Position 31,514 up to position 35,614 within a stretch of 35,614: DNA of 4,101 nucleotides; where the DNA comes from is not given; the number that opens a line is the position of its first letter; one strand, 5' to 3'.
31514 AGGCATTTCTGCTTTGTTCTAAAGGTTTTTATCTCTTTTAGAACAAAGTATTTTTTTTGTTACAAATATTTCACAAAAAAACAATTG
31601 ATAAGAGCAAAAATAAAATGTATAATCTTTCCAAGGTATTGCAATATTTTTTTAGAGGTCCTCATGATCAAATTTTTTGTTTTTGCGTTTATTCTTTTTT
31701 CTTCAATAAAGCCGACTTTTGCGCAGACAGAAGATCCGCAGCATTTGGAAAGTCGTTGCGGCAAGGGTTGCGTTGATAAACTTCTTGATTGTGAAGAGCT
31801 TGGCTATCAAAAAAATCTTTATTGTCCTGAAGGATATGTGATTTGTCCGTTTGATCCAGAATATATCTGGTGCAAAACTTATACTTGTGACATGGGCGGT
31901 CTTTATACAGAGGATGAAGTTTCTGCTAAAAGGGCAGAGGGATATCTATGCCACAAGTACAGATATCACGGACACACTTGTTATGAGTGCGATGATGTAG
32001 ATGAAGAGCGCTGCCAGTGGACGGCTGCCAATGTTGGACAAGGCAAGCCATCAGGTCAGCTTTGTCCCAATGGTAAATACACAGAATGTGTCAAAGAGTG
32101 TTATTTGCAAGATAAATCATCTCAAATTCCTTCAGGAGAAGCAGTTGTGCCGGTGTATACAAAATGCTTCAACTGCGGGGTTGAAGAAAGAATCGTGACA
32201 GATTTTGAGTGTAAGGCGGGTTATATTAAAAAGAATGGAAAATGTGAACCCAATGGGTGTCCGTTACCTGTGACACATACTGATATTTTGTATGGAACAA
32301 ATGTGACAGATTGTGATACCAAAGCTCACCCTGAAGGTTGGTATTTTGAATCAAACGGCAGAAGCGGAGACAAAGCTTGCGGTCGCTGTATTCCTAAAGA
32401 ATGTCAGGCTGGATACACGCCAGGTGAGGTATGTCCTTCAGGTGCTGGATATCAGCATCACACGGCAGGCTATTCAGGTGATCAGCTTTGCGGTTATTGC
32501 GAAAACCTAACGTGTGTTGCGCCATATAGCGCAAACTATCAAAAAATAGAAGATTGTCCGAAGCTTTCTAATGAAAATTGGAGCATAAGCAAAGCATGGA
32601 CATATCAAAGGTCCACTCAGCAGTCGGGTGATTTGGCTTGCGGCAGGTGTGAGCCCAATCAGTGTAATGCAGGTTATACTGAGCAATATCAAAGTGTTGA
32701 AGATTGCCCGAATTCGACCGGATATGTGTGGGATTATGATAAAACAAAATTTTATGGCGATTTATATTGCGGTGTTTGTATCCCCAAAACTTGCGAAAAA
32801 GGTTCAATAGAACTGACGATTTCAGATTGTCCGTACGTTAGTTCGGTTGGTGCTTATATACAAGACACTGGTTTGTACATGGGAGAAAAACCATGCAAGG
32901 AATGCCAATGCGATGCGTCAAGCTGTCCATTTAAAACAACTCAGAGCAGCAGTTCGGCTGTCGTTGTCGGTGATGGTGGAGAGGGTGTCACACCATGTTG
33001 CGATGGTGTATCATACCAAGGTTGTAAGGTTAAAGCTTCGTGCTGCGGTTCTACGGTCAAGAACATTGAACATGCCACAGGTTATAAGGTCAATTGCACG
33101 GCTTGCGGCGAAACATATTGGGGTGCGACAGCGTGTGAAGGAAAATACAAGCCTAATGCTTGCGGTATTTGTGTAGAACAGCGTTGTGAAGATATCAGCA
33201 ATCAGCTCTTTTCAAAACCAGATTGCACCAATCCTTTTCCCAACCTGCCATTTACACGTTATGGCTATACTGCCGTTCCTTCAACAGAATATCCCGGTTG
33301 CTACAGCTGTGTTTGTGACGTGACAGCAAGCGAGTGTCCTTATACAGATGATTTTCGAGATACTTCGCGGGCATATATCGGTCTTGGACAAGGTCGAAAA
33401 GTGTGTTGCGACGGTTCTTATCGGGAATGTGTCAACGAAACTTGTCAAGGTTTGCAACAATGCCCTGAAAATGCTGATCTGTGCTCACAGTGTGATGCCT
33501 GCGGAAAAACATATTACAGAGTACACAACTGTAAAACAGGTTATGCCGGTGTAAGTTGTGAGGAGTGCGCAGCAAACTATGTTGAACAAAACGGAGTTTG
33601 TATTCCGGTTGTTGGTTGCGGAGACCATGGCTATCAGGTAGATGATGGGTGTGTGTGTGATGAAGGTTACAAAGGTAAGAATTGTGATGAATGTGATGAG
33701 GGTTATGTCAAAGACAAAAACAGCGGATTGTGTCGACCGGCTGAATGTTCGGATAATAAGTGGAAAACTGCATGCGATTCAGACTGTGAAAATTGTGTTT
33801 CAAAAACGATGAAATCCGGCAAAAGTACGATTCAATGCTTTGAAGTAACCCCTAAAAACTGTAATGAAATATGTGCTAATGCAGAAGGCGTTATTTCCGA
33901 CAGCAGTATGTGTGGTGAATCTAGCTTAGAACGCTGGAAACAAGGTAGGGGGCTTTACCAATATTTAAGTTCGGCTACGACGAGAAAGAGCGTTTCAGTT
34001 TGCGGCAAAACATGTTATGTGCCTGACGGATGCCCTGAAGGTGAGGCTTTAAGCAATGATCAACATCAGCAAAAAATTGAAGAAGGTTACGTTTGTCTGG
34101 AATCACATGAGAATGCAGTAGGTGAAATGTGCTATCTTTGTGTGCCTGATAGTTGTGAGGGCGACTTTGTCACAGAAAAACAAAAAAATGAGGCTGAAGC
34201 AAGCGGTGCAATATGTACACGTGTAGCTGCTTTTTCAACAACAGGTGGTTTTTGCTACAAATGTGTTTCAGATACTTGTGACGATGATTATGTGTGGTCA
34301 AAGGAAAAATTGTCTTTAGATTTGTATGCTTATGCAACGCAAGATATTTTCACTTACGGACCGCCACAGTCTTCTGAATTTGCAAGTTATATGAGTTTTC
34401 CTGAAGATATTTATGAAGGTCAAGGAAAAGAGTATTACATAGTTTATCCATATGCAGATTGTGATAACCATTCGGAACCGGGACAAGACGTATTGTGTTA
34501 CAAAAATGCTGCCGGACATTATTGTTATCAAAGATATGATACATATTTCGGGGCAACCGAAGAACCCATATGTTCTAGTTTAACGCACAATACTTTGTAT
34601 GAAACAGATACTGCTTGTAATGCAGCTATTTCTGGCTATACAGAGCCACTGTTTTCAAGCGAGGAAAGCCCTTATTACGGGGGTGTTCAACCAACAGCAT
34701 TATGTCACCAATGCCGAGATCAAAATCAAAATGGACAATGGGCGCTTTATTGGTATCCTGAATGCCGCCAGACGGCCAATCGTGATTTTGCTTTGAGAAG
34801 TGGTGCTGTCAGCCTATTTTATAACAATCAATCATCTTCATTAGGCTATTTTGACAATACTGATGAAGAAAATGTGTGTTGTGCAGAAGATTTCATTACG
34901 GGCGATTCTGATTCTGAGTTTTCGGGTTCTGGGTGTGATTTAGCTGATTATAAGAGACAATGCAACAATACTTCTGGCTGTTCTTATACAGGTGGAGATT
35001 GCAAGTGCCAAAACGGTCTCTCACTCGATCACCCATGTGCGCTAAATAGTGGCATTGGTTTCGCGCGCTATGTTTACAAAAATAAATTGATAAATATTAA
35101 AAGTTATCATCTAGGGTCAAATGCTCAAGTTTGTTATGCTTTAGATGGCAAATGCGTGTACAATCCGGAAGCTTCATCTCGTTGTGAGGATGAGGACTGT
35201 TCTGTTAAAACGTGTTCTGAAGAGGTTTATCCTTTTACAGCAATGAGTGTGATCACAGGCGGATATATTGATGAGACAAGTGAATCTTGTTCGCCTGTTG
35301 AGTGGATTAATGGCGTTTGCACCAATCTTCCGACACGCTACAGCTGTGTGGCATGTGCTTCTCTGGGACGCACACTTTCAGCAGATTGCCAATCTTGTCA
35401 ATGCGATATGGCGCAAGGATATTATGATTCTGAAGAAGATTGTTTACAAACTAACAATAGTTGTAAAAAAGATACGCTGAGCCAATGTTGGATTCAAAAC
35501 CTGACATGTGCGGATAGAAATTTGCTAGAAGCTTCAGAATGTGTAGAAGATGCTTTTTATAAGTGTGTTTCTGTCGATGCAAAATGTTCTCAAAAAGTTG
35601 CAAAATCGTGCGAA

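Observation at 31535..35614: A giant secreted, ~10% cysteine ORF that the ORF track does not show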

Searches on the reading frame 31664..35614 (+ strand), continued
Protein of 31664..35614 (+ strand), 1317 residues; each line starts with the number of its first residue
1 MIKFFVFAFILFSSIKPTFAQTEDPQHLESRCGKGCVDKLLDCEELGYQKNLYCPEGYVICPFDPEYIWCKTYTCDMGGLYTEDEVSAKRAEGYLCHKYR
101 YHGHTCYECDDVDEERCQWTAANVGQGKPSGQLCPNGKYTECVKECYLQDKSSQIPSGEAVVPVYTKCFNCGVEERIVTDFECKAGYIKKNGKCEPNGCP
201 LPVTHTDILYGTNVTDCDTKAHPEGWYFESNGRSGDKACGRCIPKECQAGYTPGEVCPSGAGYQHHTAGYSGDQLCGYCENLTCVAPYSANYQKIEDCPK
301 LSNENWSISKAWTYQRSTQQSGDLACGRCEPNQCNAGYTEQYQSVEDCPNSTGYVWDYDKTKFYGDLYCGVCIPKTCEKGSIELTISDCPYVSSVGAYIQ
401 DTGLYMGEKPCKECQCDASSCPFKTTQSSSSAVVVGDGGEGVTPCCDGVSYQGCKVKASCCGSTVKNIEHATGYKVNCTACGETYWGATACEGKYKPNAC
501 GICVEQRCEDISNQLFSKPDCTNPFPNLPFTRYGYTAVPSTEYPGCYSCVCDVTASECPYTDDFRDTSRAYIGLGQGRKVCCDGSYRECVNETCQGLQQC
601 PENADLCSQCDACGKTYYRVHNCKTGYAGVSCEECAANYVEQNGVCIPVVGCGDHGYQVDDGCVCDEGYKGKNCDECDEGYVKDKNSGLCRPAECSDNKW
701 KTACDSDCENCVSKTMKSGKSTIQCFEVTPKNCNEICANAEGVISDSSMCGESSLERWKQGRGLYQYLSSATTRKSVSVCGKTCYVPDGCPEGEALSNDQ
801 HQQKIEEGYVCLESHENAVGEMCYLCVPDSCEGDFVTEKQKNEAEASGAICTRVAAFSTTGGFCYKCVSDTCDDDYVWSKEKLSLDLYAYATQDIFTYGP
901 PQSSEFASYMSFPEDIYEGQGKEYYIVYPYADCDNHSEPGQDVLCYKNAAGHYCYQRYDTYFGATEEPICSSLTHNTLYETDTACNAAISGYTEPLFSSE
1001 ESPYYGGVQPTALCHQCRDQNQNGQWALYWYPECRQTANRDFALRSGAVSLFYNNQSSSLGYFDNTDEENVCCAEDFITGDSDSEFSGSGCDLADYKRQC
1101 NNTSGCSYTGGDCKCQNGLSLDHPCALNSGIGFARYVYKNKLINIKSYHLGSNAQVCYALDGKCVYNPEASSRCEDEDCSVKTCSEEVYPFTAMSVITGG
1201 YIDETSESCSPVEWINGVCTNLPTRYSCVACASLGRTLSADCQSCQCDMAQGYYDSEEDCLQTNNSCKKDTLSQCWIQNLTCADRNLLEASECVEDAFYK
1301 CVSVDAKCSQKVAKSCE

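Call 59: search_protein_families(library=ncbifam, proteins=[L006:9438-10742:-, L002:14016-15248:+], max_evalue=0.01)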
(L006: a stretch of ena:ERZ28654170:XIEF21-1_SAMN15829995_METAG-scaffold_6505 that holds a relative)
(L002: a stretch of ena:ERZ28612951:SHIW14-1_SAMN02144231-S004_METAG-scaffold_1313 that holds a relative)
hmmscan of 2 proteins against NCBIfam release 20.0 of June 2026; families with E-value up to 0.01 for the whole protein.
L006:9438-10742:- (434 aa): 19 families
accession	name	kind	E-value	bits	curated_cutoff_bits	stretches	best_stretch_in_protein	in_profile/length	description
TIGR01420.1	pilT_fam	subfamily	8.8e-34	117.2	319.1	1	184-423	80-308/343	PilT/PilU family type 4a pilus ATPase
NF041000.1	ATPase_ComGA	equivalog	4.1e-30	104.7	300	1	225-356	124-247/267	competence type IV pilus ATPase ComGA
NF007755.0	PRK10436.1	equivalog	4.2e-25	88.3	617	1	208-353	197-334/465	type II secretion system protein GspE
TIGR02525.1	plasmid_TraJ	equivalog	1.3e-24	86.9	368.3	1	199-369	122-286/372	plasmid transfer ATPase TraJ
TIGR02533.1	type_II_gspE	equivalog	1.8e-24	86.2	630.25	1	208-353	221-358/486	type II secretion system ATPase GspE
TIGR02538.1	type_IV_pilB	equivalog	8.1e-23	80.8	675.65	1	210-353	296-431/564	type IV-A pilus assembly ATPase PilB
NF053534.1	T4PilAsmATPsTfpB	equivalog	1.5e-21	76.5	850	1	205-354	311-452/584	type IV pilus assembly ATPase TfpB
TIGR02524.1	dot_icm_DotB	equivalog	1.3e-20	73.9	463.3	1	192-353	100-258/358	Dot/Icm type IV secretion system ATPase DotB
NF058587.1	archaellum_moto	equivalog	3.4e-13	49.2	550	1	190-351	232-393/527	archaellum flagellar ATPase motor FlaI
TIGR02788.1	VirB11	equivalog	1.1e-10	41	249.95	1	232-372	147-283/308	P-type DNA transfer ATPase VirB11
TIGR03819.1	heli_sec_ATPase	hypoth_equivalog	7.8e-10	38.4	373.15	1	205-374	153-320/340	TadA family conjugal transfer-associated ATPase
NF053672.1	bindosome_BasE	exception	5.2e-09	35.4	1000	1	221-350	262-387/512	bindosome assembly system ATPase subunit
TIGR02782.1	TrbB_P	equivalog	5.2e-08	32.5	304.55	1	232-356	139-257/303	P-type conjugative transfer ATPase TrbB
NF010425.0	PRK13851.1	equivalog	2.6e-07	29.8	461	1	231-358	164-287/344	type IV secretion system protein VirB11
NF010469.0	PRK13894.1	subfamily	8.4e-06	25.3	508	1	232-352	152-265/320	conjugal transfer ATPase TrbB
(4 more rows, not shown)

L002:14016-15248:+ (410 aa): 0 families

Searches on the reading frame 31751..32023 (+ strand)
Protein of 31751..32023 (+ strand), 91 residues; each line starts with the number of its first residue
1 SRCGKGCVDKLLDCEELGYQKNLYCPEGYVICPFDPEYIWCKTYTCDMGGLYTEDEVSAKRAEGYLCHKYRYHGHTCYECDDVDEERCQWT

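Call 58: find_homologous_proteins(query=A5, max_evalue=0.001)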
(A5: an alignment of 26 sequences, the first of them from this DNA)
Query A5 (26 sequences) (91 aa, profile of the alignment): 36 proteins with E <= 0.001 among 187 candidates.
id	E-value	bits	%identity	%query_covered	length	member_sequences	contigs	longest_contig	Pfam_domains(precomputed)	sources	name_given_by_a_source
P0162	5.1e-34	134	41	87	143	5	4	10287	-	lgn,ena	-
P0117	3.5e-30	122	43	87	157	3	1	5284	-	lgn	-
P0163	6.7e-30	121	46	87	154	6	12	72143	-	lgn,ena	-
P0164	9.0e-30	121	43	87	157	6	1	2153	-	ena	-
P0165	1.7e-29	120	46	86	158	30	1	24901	-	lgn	-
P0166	3.3e-29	119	44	86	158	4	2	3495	-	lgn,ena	-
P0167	1.9e-28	116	44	87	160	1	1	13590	-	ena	-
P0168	2.2e-28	116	44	86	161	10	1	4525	-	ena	-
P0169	3.1e-28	116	51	87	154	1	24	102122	-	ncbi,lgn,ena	-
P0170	5.0e-28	115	43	91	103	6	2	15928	-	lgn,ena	-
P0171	1.5e-27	114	43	89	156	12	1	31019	-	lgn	-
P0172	1.7e-27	113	45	86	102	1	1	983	-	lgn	-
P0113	6.4e-26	108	43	87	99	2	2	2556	-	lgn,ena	-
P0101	1.3e-25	107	35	100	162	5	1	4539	-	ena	-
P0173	1.5e-25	107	41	92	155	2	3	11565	-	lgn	-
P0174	2.1e-25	107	43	88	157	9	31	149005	-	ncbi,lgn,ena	-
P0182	3.1e-15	74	32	88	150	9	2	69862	-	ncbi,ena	-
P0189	8.5e-14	69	36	79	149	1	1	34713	-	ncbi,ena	-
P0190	1.2e-13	69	36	79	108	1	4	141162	-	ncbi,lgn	-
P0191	1.1e-12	66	42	79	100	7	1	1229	-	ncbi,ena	-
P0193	8.8e-11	60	34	58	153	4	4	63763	-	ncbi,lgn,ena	-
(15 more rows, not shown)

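Call 60: list_cluster_members(proteins=[P0169, P0174, P0182, P0189, P0190, P0193, P0191])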
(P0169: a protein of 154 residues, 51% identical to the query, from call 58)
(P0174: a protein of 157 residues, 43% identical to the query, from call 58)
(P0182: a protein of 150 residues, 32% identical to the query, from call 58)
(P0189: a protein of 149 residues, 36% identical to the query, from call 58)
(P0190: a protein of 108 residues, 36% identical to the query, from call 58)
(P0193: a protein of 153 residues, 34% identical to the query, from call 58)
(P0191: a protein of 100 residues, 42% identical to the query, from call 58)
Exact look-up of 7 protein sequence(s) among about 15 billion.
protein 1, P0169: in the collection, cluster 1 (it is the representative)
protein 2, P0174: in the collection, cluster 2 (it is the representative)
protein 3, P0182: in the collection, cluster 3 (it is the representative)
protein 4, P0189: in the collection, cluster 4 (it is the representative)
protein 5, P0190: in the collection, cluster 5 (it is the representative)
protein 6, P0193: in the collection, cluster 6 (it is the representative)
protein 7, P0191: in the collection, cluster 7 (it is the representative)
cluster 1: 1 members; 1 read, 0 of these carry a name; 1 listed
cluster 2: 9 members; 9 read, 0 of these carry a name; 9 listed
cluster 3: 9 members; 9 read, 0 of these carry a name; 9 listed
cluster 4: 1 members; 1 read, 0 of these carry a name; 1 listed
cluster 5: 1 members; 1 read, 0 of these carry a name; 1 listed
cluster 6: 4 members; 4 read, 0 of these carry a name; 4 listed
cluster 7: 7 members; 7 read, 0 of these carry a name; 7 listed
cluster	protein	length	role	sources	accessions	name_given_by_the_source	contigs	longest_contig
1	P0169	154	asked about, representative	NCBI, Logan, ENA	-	-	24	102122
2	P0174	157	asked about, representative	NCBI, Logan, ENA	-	-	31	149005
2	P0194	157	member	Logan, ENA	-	-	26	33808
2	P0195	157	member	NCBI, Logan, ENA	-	-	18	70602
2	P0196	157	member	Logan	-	-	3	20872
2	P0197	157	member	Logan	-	-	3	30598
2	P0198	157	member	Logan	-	-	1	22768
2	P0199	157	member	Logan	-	-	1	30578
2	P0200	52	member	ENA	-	-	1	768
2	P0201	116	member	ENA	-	-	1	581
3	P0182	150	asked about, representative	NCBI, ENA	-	-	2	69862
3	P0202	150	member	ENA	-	-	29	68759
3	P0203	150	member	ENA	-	-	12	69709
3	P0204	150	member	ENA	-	-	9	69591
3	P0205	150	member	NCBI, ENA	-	-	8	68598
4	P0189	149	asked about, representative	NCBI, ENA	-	-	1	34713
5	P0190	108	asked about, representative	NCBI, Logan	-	-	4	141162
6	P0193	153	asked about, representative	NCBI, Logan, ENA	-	-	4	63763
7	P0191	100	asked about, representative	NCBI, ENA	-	-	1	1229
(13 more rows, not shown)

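Call 61: find_encoding_contigs(protein=P0174, flank=6000, max_places=3)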
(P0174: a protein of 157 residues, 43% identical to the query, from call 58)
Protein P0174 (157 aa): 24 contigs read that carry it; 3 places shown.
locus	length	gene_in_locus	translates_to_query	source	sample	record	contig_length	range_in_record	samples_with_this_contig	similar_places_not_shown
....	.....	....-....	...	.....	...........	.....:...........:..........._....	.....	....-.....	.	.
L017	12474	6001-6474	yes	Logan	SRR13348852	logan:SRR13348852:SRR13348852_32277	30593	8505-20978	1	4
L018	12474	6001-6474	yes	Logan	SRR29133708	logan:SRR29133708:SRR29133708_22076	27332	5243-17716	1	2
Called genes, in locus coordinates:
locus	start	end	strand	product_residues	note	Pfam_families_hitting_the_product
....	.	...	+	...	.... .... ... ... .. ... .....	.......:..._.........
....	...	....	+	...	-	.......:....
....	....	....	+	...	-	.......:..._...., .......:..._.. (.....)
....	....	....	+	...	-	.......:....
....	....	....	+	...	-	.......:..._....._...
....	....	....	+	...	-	-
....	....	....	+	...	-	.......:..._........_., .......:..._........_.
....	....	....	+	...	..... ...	-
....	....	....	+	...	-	-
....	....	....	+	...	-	-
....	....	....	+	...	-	-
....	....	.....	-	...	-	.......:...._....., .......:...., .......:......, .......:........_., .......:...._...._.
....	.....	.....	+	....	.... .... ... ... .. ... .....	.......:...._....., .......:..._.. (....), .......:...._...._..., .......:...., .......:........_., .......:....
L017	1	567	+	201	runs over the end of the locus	PF00160:Pro_isomerase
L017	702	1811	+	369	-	PF02405:MlaE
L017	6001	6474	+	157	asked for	-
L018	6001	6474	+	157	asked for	-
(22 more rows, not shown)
